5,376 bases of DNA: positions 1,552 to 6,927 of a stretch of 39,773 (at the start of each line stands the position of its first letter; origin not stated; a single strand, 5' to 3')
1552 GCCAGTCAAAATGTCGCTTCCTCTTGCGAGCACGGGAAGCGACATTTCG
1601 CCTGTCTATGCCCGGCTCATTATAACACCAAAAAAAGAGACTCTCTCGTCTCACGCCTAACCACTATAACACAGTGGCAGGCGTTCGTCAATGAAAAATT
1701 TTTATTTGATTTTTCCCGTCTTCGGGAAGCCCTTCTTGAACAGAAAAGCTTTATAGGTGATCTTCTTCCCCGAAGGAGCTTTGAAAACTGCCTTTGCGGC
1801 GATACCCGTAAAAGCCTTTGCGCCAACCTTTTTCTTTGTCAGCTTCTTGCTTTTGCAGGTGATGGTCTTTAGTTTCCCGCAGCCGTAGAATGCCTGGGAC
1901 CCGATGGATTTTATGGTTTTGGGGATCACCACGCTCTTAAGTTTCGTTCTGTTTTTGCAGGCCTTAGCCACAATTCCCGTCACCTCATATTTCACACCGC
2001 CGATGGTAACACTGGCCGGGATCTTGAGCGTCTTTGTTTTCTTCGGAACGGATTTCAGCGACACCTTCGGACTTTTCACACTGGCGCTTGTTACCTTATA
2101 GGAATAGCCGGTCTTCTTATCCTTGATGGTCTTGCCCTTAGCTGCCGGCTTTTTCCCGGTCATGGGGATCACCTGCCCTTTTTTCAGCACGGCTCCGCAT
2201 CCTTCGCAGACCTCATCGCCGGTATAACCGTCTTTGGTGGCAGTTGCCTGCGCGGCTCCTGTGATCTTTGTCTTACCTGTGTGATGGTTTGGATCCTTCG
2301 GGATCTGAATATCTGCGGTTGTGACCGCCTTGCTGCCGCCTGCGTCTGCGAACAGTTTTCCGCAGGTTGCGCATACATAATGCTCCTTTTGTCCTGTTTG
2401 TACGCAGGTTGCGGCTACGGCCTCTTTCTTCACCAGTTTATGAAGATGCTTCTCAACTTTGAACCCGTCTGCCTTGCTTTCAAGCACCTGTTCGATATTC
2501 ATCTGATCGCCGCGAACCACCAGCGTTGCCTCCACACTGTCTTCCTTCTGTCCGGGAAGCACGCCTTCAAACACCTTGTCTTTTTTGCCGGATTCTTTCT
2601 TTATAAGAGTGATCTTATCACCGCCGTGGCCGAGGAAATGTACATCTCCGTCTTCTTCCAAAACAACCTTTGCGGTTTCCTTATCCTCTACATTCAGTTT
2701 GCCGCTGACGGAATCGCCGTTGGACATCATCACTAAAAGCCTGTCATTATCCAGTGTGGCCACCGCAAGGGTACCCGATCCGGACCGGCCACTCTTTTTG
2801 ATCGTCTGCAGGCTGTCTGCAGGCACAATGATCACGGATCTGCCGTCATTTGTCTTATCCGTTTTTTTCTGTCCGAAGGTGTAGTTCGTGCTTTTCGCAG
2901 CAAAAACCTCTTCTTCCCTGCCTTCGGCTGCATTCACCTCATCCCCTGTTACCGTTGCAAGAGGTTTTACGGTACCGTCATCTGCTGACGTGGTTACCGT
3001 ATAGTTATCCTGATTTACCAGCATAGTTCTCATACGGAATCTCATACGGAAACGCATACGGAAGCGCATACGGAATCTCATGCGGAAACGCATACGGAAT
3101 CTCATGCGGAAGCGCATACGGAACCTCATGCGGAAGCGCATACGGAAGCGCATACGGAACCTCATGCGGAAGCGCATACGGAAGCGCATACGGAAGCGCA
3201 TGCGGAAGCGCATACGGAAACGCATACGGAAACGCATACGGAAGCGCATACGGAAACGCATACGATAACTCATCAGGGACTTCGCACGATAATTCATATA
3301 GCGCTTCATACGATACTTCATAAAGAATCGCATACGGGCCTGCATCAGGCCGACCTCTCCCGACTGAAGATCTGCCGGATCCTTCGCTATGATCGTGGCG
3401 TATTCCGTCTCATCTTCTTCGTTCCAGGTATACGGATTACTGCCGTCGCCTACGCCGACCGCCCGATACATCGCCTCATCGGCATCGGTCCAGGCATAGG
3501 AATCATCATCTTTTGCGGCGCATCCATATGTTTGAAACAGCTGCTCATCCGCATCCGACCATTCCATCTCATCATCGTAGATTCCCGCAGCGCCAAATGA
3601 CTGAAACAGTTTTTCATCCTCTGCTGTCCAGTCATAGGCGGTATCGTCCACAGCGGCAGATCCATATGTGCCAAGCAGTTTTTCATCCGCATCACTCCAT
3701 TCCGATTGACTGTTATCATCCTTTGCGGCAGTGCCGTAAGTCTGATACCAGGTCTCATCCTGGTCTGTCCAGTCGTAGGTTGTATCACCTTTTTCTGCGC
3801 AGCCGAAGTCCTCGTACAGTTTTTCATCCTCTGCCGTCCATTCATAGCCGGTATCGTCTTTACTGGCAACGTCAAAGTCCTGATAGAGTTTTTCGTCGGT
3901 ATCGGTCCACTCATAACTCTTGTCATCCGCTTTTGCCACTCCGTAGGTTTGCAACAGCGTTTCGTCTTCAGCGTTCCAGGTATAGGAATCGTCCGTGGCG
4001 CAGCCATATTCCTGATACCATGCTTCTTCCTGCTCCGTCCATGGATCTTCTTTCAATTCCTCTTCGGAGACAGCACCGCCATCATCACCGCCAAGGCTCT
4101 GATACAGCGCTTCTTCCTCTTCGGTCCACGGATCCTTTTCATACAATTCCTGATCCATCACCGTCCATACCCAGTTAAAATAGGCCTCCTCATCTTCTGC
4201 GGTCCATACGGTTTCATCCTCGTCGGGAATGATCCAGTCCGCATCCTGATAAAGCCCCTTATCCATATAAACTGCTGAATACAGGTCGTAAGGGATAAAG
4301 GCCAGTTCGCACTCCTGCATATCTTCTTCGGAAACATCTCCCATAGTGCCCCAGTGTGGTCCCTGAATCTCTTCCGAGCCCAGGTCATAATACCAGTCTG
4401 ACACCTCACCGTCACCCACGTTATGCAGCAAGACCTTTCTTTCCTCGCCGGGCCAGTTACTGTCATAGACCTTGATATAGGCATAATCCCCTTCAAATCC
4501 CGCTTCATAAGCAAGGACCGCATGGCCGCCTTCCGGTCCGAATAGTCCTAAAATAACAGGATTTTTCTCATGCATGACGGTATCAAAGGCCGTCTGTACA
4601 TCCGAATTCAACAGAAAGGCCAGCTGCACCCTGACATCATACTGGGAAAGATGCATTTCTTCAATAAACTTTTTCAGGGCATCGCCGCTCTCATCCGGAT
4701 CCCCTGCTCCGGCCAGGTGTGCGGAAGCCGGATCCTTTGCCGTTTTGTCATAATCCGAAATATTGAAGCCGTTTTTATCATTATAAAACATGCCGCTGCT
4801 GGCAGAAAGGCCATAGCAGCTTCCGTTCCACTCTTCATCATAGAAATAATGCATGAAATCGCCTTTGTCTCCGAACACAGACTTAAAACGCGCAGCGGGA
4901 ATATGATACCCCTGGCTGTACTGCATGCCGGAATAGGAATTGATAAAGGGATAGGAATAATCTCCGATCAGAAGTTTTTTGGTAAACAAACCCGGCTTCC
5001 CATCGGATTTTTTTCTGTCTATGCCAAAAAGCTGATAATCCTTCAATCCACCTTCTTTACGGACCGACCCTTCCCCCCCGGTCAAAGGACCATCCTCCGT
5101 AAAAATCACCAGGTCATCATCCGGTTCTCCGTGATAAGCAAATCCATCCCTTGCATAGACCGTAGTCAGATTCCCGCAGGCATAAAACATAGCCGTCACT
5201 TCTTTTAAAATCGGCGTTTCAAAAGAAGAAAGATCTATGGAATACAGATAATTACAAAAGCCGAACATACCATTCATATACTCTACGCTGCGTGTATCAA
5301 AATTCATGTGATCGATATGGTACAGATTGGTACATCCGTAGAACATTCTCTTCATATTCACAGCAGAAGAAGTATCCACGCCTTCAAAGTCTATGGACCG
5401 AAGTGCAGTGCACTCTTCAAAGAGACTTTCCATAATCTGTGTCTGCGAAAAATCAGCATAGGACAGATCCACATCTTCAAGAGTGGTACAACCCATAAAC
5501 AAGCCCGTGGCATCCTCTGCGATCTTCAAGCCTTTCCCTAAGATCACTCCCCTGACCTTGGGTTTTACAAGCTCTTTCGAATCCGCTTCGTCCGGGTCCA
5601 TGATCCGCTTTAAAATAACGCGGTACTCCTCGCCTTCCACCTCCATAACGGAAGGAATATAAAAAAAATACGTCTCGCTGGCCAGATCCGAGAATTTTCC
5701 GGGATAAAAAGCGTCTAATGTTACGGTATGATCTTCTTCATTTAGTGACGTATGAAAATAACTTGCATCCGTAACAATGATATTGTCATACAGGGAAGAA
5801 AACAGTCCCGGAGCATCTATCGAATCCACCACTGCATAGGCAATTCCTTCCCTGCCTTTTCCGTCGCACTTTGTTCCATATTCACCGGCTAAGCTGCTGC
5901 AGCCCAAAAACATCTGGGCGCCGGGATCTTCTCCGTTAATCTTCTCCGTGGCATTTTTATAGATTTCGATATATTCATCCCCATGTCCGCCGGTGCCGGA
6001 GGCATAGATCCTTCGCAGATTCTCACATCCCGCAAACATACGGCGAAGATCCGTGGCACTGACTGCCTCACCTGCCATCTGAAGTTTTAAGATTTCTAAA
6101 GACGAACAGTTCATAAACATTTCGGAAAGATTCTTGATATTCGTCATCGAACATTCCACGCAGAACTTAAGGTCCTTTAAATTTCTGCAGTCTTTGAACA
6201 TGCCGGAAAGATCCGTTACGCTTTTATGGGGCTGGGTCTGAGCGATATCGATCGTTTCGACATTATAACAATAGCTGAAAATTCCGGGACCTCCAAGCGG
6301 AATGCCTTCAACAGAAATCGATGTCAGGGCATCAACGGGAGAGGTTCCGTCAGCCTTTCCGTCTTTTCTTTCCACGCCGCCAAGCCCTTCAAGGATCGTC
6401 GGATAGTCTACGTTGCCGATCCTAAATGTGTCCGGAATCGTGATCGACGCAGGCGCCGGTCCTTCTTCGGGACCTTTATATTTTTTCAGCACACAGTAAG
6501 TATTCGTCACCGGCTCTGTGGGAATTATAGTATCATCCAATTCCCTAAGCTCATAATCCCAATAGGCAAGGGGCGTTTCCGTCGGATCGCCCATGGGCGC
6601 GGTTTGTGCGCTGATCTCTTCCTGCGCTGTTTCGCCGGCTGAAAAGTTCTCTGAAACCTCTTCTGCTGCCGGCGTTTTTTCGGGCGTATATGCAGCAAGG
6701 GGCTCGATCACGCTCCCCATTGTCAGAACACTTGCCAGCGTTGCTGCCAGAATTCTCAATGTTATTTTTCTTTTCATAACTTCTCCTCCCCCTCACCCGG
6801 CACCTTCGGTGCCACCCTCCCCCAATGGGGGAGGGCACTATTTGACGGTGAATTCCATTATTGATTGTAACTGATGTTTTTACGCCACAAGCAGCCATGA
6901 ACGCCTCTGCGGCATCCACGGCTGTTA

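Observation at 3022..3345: Perfect (Met-Arg-Phe-Arg)x19 tract whose 12-bp units differ only at synonymous sites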

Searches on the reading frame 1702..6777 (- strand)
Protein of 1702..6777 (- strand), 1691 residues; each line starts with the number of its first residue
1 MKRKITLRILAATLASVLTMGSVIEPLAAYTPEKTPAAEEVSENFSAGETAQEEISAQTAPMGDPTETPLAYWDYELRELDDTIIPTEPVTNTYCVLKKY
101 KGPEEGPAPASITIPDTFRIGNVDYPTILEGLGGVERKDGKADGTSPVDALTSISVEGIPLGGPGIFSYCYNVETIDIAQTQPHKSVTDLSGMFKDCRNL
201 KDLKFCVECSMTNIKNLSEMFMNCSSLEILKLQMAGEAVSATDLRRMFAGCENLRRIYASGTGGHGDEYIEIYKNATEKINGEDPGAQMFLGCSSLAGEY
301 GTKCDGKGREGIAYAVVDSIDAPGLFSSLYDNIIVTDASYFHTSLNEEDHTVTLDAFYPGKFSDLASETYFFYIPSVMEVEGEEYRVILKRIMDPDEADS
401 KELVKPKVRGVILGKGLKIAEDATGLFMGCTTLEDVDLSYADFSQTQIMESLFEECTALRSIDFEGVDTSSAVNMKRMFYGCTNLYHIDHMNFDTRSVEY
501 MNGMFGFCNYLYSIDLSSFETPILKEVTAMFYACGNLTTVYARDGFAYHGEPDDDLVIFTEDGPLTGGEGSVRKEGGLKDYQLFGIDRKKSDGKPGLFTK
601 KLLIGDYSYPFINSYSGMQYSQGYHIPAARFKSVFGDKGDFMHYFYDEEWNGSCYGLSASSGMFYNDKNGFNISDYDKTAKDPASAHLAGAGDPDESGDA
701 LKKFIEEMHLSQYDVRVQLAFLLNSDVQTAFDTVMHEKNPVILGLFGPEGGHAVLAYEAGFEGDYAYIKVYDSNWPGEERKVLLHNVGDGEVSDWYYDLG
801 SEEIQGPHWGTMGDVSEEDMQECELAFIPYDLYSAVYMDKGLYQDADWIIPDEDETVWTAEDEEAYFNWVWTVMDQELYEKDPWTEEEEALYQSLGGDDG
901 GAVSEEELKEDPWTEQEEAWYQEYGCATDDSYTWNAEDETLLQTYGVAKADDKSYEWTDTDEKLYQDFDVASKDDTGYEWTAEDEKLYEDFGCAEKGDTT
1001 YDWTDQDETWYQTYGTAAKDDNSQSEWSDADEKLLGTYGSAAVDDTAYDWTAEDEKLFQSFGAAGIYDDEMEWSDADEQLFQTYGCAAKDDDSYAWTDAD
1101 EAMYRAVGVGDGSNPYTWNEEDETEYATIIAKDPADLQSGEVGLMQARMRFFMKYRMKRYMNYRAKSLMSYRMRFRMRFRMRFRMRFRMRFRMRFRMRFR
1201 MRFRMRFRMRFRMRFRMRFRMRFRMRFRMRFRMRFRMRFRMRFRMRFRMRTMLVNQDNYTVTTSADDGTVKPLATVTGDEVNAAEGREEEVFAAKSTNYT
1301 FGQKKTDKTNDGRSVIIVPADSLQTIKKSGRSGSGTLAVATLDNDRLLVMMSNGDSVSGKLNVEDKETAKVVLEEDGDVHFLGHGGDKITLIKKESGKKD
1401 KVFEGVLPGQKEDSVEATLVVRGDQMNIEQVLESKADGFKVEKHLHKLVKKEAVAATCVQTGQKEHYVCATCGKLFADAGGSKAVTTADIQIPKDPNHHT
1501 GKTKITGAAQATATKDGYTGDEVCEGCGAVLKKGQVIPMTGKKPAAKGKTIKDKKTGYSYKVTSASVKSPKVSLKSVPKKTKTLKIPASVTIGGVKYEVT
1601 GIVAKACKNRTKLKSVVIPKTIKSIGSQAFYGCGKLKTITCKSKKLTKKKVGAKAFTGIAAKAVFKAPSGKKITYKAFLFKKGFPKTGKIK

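Call 7: search_protein_families(library=pfam, proteins=[window:1702-6777:-], max_evalue=0.01)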
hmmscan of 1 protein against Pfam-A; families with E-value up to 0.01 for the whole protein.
window:1702-6777:- (1691 aa): 2 families
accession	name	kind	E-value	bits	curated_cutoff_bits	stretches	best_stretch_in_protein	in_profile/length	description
PF13306.12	LRR_5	-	3.6e-22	79.1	27.7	3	1602-1679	3-76/127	BspA type Leucine rich repeat region (6 copies)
PF03382.20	DUF285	-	3.1e-18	66.1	25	1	424-537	4-113/120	Mycoplasma protein of unknown function, DUF285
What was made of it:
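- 1702..6777 (-): Host gene: 1691-aa secreted BspA-family LRR/PARCEL-repeat surface protein. Pfam LRR_5 and DUF285 (call 7).
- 5167..5508 (-): PARCEL/DUF285 leucine-rich repeats (best Pfam stretch, aa 424-537). Pfam PF03382, E = 3.1e-18 (call 7).
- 1741..1974 (-): Lys-rich C-terminal BspA-type LRR_5 domain. Pfam PF13306, best stretch aa 1602-1679 (call 7).
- On BspA-family LRR / PARCEL-repeat surface protein (host protein): DUF285 scores 66.1 bits (cut-off 25) (call 7).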

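Call 62: find_encoding_contigs(protein=window:1702-6777:-, flank=3000, max_places=4)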
Protein window:1702-6777:- (1691 aa): no gene with exactly this product is on record in the collection.
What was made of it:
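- Tried and rejected: An exact-sequence look-up of the window protein found no record (call 62).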

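Call 75: search_protein_families(library=ncbifam, proteins=[window:1702-6777:-], max_evalue=0.001)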
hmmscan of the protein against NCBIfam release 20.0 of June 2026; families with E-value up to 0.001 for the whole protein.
window:1702-6777:- (1691 aa): 2 families
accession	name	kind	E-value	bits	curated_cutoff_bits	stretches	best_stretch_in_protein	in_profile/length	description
TIGR02167.2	Liste_lipo_26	repeat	2e-12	46.6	30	0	452-476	1-25/26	PARCEL repeat-containing surface protein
NF045896.1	Mbov_0838_LP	exception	6e-05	22.2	500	1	441-532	267-355/433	Mbov_0838 family PARCEL repeat surface lipoprotein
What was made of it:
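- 1702..6777 (-): NCBIfam PARCEL repeat (call 75).
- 5167..5508 (-): TIGR02167 (call 75).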

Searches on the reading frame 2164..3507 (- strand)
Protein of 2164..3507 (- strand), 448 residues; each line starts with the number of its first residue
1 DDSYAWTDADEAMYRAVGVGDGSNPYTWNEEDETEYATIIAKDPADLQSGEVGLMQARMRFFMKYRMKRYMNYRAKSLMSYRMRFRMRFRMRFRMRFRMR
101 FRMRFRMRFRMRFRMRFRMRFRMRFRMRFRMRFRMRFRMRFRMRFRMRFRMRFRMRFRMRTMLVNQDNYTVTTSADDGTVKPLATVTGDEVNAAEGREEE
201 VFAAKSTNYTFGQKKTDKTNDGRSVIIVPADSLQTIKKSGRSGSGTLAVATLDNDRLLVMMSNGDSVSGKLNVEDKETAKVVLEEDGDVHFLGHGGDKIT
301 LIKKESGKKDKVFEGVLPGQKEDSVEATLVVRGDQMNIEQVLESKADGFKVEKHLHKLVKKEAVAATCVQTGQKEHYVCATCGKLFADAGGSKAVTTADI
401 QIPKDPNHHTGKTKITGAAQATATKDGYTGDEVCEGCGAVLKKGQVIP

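Call 10: find_homologous_proteins(query=window:2164-3507:-, max_evalue=0.01)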
Query seq(448 aa) (448 aa): 4 proteins with E <= 0.01 among 6556 candidates.
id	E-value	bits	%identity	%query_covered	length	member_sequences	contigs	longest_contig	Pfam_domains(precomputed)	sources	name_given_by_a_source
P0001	3.4e-18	84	46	21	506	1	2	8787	PF00963.25,PF00395.26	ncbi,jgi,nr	ncbi:MAG: hypothetical protein E7638_07090 [Ruminococcaceae bacterium]|nr:hypothetical protein [Osci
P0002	1.5e-11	62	37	19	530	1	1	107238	PF13306.13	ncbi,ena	-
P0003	4.3e-11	60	36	19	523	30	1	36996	-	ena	-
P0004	5.3e-8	50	38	19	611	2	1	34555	PF04231.20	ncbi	-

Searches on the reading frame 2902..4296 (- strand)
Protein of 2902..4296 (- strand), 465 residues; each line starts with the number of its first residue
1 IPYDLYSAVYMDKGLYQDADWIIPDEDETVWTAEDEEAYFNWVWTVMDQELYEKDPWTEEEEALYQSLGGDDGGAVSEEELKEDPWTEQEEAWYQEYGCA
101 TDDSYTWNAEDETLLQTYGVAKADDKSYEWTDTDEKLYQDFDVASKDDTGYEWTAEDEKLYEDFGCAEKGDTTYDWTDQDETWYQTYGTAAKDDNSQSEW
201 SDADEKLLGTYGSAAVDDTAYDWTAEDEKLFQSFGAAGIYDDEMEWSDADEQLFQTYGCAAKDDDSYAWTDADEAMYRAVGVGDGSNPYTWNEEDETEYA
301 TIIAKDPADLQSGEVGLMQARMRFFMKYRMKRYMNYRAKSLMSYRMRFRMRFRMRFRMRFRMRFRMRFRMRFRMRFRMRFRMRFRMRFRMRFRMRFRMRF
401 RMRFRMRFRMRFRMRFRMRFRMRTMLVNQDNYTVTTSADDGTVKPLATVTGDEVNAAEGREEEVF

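Call 70: predict_structure(alignment_id=A4)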
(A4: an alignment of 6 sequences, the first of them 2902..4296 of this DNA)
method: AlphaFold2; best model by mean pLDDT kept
length: 465 residues; sequences in the alignment: 6
mean_pLDDT: 45.3   pTM: 0.21
mean pLDDT of the five models: 45.3, 44.7, 42.6, 42.6, 40.8
residues with pLDDT >= 90: 0; 70-90: 23; 50-70: 87; < 50: 355
segments of 3 or more residues with pLDDT < 50: 1-55, 70-153, 155-175, 182-269, 271-291, 314-316, 325-327, 329-357, 364-369, 384-412, 421-425
pLDDT, mean of each block of 10 residues (from residue 1): 31 36 39 43 41 52 53 38 38 37 38 38 35 42 34 45 42 50 44 36 41 36 43 36 41 42 43 47 41 55 53 50 50 45 46 48 48 52 47 37 38 51 52 72 77 73 62
secondary structure, 60 per line:
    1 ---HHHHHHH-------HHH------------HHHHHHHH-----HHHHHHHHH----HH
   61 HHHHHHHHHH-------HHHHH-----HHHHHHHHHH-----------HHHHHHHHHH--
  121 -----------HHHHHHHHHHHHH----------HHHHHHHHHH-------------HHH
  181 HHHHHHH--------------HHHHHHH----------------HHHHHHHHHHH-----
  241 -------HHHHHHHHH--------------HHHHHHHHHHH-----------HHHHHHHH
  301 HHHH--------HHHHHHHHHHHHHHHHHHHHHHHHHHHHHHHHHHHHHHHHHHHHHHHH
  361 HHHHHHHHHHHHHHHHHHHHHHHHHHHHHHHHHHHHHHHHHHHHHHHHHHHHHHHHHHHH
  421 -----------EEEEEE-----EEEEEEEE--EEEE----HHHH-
elements in order: H4-10 H33-40 H46-54 H59-70 H78-82 H88-97 H109-118 H132-144 H155-164 H178-187 H202-208 H225-235 H248-256 H271-281 H293-304 H313-420 E432-437 E443-450 E453-456 H461-464
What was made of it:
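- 3346..4278 (-): Acidic arm: 311 aa of ~23-aa Trp repeats (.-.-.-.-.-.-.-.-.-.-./F...), net charge -76, 17 Trp. AlphaFold2 gives short low-confidence helices (call 70).
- AlphaFold2 on the insertion was uninformative: pLDDT 45, pTM 0.21, with the tract as one long low-confidence helix (call 70). AlphaFold2 sees no confident structure (call 70).
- Tried and rejected: AlphaFold2 on the insertion gave pLDDT 45 and cannot decide between helix and strand (call 70).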

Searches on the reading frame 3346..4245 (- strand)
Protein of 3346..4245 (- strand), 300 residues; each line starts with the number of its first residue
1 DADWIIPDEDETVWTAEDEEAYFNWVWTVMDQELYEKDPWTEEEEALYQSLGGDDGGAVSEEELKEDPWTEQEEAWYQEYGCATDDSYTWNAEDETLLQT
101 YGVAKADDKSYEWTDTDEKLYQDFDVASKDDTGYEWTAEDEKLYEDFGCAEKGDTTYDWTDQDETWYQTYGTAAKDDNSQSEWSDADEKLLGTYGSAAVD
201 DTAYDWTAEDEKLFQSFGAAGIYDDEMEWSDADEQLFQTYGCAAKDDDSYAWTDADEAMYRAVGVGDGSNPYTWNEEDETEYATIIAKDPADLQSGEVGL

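Call 23: search_protein_families(library=pfam, proteins=[window:3346-4245:-], max_evalue=10)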
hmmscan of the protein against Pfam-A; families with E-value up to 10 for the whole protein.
seq(300 aa): 0 families
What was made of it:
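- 3346..4278 (-): No Pfam hit (call 23).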
